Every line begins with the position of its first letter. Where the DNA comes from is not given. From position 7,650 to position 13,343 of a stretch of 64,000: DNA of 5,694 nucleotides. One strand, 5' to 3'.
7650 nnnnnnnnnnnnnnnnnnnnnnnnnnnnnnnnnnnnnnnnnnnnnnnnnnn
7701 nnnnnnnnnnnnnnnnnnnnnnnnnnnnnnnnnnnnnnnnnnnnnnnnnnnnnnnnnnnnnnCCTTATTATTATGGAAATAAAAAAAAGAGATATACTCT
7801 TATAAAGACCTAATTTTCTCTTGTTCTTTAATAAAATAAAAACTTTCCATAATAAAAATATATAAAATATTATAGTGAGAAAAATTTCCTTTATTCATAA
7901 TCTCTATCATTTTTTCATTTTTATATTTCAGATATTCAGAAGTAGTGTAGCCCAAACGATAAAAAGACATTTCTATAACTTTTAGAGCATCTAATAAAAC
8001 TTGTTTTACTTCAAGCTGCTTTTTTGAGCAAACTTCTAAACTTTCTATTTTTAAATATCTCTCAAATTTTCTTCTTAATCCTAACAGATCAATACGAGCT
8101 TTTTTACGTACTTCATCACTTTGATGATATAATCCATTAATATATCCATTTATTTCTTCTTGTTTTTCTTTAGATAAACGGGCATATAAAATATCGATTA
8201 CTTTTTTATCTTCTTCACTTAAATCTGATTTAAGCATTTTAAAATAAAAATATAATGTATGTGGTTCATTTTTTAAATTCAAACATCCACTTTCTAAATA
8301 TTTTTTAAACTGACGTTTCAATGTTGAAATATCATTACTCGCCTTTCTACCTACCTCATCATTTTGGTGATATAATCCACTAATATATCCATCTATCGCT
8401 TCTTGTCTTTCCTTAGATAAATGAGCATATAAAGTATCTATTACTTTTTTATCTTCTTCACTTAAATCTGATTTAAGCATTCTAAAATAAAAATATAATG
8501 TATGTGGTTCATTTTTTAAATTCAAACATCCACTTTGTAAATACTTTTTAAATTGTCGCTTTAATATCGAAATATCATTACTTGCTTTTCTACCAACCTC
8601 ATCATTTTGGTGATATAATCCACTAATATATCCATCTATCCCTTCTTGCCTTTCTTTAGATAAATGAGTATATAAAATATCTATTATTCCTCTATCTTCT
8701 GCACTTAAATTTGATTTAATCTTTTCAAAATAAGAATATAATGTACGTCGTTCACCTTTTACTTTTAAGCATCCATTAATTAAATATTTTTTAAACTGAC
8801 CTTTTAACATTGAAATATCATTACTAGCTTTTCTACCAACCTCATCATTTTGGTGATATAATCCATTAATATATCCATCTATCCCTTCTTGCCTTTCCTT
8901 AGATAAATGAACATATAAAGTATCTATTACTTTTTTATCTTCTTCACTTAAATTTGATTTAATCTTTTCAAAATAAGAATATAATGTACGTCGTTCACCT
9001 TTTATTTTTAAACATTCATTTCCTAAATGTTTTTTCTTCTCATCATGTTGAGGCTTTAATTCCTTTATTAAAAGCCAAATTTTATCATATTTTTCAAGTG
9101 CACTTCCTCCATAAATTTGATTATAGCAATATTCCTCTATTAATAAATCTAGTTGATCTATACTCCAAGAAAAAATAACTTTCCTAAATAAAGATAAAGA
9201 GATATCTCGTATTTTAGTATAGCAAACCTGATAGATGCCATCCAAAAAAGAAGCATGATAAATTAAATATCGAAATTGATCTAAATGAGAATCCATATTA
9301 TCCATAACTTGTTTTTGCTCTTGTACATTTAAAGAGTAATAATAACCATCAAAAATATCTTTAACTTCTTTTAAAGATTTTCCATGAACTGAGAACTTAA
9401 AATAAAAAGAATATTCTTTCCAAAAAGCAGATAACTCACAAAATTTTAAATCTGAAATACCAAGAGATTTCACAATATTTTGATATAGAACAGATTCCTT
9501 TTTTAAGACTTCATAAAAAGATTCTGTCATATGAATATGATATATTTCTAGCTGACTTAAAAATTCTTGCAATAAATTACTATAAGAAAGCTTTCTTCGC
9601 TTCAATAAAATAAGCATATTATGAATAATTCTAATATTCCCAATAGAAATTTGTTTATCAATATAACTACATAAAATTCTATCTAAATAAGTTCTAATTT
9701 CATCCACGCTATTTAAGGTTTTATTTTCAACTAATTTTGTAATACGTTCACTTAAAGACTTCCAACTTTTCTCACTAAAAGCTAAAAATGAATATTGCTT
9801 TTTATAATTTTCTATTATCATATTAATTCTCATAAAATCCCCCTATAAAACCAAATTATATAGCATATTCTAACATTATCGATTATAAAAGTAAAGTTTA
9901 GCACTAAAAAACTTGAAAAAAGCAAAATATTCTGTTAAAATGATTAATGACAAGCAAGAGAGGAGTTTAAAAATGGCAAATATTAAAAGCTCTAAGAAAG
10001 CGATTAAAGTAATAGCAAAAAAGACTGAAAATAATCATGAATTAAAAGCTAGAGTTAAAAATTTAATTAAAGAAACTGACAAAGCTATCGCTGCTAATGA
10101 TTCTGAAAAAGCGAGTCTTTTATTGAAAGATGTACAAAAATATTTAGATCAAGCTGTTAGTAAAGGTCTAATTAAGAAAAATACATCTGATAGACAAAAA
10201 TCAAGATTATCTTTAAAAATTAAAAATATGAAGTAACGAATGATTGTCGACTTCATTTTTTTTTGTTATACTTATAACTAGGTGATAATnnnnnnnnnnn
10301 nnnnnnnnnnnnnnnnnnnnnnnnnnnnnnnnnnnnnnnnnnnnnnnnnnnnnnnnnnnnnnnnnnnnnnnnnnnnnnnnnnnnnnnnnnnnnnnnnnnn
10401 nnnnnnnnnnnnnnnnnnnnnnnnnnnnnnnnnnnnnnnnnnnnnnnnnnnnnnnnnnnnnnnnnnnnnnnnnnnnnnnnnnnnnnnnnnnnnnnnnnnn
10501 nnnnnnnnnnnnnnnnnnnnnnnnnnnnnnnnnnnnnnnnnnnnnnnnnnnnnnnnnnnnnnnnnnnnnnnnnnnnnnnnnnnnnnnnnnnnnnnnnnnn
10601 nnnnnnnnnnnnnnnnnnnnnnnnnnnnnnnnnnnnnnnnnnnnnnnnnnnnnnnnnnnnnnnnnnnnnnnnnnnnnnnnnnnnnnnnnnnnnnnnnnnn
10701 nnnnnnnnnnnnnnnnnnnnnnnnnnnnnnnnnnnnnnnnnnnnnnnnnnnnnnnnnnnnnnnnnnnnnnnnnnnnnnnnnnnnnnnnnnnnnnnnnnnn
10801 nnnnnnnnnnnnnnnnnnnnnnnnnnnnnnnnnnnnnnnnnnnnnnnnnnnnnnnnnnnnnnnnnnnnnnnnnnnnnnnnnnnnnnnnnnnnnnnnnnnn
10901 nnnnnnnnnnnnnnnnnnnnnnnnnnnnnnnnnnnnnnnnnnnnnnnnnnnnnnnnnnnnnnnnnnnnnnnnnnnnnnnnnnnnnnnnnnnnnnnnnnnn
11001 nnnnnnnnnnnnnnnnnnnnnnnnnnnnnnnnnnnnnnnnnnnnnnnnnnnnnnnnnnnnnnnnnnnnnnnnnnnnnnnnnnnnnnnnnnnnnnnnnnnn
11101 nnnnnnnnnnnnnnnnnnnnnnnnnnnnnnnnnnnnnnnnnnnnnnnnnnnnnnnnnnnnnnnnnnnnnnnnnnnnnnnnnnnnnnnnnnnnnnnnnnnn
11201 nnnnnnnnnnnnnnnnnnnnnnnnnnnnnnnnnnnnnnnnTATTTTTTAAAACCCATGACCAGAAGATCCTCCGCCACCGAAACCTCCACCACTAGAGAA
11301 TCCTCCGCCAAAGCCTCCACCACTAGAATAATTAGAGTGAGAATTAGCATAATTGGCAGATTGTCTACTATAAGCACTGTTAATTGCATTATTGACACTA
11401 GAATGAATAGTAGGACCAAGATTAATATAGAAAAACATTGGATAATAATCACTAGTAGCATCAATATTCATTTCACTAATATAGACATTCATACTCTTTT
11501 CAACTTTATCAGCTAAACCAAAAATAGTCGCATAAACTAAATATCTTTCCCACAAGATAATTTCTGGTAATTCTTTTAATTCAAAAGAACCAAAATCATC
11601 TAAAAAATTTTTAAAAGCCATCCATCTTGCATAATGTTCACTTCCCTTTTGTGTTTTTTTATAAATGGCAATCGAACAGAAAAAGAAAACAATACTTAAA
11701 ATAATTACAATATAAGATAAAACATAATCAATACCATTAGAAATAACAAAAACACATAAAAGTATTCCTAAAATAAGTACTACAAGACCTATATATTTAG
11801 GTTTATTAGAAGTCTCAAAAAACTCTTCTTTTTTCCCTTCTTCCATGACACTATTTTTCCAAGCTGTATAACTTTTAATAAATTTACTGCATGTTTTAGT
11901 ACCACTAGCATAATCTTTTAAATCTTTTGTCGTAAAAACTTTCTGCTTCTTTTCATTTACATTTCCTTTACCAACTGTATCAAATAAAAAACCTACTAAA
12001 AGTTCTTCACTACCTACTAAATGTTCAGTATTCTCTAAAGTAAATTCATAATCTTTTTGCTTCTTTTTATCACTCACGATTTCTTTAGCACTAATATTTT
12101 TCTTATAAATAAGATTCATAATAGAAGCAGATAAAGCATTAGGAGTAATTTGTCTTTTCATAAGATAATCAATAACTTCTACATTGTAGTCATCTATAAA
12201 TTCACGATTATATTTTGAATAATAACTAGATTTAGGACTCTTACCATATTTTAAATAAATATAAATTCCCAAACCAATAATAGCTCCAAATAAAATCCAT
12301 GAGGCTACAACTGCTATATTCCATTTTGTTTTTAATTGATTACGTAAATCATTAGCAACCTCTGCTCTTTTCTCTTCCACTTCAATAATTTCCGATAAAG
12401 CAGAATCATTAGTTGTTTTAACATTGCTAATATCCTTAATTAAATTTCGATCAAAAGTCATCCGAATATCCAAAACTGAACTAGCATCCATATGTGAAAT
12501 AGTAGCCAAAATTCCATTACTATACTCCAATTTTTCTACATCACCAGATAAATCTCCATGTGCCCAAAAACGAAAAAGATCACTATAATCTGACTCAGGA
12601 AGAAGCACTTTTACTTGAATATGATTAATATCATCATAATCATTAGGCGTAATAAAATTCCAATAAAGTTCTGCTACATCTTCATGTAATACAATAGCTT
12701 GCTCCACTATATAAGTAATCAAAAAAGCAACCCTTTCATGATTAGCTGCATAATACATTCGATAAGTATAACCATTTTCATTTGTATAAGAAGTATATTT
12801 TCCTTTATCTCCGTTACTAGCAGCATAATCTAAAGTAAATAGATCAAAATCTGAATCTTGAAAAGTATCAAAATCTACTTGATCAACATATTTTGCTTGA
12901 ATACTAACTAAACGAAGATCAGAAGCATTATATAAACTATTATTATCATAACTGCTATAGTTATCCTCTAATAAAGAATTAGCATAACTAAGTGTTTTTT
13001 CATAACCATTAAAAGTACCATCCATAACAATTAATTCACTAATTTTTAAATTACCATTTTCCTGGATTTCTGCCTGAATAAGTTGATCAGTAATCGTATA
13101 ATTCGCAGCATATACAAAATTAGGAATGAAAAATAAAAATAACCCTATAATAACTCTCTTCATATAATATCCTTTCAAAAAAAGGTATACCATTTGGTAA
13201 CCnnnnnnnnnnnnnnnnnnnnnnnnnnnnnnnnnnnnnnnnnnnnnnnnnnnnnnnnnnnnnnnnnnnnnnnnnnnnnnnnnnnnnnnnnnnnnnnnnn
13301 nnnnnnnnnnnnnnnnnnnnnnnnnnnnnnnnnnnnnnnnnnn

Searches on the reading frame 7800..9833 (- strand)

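Call 24: search_protein_families(library=pfam, proteins=[window:7800-9833:-], max_evalue=0.0001)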
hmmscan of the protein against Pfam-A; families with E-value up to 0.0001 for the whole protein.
window:7800-9833:- (677 aa): 1 family
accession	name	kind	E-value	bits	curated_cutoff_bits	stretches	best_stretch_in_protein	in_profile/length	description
PF20852.2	nsP3_ZBD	-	8.7e-05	22.7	27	0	363-405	28-69/158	Non-structural protein 3, zinc-binding domain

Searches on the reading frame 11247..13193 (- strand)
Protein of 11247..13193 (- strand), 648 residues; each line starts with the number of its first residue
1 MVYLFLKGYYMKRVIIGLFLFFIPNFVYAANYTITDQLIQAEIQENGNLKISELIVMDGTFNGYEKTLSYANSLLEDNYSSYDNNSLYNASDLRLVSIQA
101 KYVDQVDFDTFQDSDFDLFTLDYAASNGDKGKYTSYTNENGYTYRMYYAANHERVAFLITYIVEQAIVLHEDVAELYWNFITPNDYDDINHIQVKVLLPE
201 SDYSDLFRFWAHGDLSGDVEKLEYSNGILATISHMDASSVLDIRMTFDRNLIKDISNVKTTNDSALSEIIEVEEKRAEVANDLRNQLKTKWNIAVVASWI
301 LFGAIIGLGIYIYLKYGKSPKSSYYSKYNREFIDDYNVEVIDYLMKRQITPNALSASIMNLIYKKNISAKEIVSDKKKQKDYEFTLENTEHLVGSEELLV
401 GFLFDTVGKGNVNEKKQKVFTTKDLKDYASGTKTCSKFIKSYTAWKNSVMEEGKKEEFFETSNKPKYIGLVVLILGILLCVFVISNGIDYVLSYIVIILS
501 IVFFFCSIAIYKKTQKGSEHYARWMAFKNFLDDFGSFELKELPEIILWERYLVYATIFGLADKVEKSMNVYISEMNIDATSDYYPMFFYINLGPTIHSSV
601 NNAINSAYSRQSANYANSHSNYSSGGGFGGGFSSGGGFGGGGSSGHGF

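Call 24: search_protein_families(library=pfam, proteins=[window:11247-13193:-], max_evalue=0.0001)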
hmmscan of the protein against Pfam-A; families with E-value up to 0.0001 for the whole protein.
window:11247-13193:- (648 aa): 2 families
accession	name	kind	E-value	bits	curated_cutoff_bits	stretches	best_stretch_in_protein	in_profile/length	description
PF20990.2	DUF2207_C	-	6.6e-45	154.2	33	1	327-568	3-247/247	Predicted membrane protein (DUF2207) C-terminal domain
PF09972.14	DUF2207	-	2.4e-16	60.8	24.4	1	34-247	2-172/172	Predicted membrane protein (DUF2207) N-terminal domain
